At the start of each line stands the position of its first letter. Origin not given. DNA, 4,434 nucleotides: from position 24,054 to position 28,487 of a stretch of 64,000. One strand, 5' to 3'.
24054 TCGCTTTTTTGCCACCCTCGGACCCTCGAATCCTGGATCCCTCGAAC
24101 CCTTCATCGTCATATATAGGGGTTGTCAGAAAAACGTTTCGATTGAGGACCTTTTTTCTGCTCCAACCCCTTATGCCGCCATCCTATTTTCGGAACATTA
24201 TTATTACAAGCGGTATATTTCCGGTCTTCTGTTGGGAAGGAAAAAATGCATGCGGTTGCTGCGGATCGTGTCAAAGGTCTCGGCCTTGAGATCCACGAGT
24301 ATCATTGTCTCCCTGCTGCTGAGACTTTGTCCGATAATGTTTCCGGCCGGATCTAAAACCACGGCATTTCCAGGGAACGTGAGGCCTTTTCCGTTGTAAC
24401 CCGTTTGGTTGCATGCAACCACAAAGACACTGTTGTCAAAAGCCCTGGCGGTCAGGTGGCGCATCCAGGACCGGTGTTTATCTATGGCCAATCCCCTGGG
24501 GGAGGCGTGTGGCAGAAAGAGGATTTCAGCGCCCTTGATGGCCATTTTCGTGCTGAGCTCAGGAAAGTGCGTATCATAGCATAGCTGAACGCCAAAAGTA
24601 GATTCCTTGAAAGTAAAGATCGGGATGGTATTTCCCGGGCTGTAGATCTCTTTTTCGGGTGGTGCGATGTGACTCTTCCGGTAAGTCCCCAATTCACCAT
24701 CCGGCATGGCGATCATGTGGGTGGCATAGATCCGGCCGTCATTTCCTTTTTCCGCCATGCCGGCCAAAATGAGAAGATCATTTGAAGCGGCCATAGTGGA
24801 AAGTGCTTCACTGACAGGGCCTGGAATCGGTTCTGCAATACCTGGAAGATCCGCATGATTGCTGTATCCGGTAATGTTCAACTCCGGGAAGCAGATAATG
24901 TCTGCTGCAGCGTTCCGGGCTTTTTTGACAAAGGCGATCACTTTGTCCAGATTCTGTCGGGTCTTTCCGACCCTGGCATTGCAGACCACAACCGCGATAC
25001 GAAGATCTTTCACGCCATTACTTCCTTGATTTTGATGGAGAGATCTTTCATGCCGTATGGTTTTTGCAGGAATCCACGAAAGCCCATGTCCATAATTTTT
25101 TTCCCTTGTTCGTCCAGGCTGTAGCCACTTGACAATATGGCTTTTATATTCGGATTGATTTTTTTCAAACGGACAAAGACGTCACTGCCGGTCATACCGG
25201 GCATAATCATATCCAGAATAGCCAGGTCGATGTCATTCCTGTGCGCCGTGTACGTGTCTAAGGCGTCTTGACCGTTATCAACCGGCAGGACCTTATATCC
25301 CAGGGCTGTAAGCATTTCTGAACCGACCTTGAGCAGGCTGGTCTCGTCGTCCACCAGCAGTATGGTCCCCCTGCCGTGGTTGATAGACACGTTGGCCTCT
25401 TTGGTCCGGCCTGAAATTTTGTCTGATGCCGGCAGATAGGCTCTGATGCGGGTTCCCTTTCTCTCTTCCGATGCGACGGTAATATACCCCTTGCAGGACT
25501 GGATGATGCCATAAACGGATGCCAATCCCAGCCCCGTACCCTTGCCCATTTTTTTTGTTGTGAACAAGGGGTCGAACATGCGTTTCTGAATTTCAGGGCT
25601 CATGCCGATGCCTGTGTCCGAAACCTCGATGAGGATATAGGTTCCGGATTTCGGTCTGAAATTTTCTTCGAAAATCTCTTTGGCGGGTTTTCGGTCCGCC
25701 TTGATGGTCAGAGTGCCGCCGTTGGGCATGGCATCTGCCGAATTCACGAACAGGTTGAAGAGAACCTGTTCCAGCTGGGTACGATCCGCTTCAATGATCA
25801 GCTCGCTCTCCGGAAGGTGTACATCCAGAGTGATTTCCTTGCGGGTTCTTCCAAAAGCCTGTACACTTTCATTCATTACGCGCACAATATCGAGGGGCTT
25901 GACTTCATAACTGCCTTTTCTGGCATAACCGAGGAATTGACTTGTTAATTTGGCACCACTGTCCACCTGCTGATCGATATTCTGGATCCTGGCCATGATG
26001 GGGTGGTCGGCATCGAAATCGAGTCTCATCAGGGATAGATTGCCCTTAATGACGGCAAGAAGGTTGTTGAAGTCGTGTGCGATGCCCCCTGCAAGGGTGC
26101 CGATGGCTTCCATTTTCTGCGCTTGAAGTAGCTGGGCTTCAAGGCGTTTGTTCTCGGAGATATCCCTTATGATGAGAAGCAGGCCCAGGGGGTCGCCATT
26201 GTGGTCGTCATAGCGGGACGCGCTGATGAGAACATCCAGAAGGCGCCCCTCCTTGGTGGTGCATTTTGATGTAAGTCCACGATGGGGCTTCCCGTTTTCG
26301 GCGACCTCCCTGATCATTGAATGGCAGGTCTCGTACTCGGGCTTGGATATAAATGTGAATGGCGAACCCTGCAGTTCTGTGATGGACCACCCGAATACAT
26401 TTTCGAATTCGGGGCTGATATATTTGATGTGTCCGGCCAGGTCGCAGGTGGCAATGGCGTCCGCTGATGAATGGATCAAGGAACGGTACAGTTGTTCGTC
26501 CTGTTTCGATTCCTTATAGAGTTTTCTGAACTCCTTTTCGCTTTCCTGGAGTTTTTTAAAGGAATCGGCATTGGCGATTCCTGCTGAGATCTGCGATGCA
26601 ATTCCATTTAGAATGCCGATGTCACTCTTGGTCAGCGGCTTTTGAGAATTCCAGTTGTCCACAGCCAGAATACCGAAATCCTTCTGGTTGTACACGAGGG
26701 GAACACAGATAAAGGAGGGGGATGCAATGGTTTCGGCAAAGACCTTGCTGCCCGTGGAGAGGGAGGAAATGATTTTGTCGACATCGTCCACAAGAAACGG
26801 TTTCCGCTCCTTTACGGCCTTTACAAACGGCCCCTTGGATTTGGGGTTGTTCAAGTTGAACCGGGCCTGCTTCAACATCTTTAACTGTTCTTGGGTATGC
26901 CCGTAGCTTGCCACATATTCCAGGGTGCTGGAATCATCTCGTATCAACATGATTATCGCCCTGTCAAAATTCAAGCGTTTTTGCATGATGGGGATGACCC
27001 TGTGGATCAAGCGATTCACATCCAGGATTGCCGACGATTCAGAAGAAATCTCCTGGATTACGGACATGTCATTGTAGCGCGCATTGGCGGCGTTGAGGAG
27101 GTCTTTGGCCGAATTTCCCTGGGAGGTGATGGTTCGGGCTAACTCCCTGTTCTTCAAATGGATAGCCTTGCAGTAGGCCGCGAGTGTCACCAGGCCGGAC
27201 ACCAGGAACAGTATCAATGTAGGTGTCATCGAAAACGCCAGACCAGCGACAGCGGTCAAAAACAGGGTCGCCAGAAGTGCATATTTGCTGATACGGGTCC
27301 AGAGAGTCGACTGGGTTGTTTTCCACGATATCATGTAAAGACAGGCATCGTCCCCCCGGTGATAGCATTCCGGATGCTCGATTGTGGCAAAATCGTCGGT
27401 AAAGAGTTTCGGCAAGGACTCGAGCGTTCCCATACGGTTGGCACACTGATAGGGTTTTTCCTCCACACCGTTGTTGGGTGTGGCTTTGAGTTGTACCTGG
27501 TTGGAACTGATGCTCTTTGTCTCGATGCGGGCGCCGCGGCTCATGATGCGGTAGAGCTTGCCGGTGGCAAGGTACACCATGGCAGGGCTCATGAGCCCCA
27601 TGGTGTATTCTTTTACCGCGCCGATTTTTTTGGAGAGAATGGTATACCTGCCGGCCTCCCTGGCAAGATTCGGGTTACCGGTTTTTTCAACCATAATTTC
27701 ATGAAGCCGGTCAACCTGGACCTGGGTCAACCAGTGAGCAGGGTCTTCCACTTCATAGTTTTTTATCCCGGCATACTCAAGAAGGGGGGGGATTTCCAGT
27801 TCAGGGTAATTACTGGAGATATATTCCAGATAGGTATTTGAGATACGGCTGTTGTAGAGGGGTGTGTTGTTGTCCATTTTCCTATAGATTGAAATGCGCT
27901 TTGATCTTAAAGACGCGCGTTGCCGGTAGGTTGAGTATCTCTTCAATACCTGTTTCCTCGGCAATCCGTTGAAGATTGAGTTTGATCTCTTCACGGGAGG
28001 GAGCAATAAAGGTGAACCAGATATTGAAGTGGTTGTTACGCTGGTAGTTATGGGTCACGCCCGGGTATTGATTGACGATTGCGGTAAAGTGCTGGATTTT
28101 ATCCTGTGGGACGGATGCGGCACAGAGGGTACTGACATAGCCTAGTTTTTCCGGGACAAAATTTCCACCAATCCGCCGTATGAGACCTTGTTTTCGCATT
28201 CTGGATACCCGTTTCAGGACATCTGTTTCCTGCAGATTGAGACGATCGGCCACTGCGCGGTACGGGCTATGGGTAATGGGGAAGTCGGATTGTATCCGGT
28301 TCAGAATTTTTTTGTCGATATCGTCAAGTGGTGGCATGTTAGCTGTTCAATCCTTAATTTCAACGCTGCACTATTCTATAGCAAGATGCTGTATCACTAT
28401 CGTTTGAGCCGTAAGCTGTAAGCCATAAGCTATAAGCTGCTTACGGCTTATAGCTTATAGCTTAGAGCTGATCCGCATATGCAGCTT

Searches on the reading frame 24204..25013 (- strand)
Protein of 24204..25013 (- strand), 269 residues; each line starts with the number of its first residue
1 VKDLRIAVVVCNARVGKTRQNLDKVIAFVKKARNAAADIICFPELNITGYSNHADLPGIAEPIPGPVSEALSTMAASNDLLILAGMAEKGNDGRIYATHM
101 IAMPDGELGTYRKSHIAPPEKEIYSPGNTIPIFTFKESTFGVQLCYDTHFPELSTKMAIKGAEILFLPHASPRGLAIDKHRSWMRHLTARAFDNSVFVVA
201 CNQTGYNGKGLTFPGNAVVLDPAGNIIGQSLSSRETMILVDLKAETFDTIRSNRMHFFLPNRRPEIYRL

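Call 35: search_protein_families(library=pfam, proteins=[window:24204-25013:-], max_evalue=0.0001)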
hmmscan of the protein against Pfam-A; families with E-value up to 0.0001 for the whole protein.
window:24204-25013:- (269 aa): 1 family
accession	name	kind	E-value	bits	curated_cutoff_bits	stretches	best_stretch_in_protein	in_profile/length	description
PF00795.27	CN_hydrolase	-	4.6e-45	154.4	23.2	1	5-249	1-253/256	Carbon-nitrogen hydrolase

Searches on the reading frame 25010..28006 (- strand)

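Call 35: search_protein_families(library=pfam, proteins=[window:25010-28006:-], max_evalue=0.0001)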
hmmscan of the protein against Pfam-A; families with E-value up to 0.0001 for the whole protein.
window:25010-28006:- (998 aa): 10 families
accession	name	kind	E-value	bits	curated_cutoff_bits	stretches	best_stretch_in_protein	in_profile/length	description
PF02518.31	HATPase_c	-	7.2e-22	78.4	26.4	1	741-860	2-109/111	Histidine kinase-, DNA gyrase B-, and HSP90-like ATPase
PF00072.30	Response_reg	-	1.3e-19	70.9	30.2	1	882-993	1-110/111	Response regulator receiver domain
PF00989.32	PAS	-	8.3e-13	48.8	22.6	1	506-616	2-113/113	PAS fold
PF13185.12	GAF_2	-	2.3e-11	44.5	28.6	1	329-477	3-135/136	GAF domain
PF08448.16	PAS_4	-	2.4e-11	44.2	23.1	1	512-621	2-110/110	PAS fold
PF01590.32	GAF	-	1.3e-08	35.8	22.4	1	331-476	3-132/133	GAF domain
PF13426.13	PAS_9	-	2.2e-08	34.8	27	1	516-618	2-103/103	PAS domain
PF13492.12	GAF_3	-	1.3e-06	29.3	27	1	340-479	12-129/129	GAF domain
PF00512.31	HisKA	-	4.4e-06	27.1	26.9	1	636-698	3-64/66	His Kinase A (phospho-acceptor) domain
PF13188.13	PAS_8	-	2.8e-05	24.3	21.8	1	506-557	2-51/65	PAS domain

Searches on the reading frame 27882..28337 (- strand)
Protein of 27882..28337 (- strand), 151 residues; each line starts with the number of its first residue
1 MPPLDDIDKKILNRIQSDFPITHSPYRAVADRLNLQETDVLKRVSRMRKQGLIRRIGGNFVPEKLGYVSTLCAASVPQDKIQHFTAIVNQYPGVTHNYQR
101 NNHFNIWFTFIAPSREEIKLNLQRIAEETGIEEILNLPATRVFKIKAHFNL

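Call 35: search_protein_families(library=pfam, proteins=[window:27882-28337:-], max_evalue=0.0001)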
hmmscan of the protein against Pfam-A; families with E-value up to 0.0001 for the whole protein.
window:27882-28337:- (151 aa): 4 families
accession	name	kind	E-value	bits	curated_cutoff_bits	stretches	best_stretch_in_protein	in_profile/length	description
PF17805.7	AsnC_trans_reg2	-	6.7e-25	87.5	27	1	64-144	1-86/86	AsnC-like ligand binding domain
PF22451.2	NirdL-like_HTH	-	5.6e-19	67.9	27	1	8-54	1-47/47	Siroheme decarboxylase NirDL-like HTH domain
PF13404.12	HTH_AsnC-type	-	8.5e-10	38.7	27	1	4-48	1-42/42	AsnC-type helix-turn-helix domain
PF13412.12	HTH_24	-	2.8e-06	27.2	21.9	1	4-54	1-48/48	Winged helix-turn-helix DNA-binding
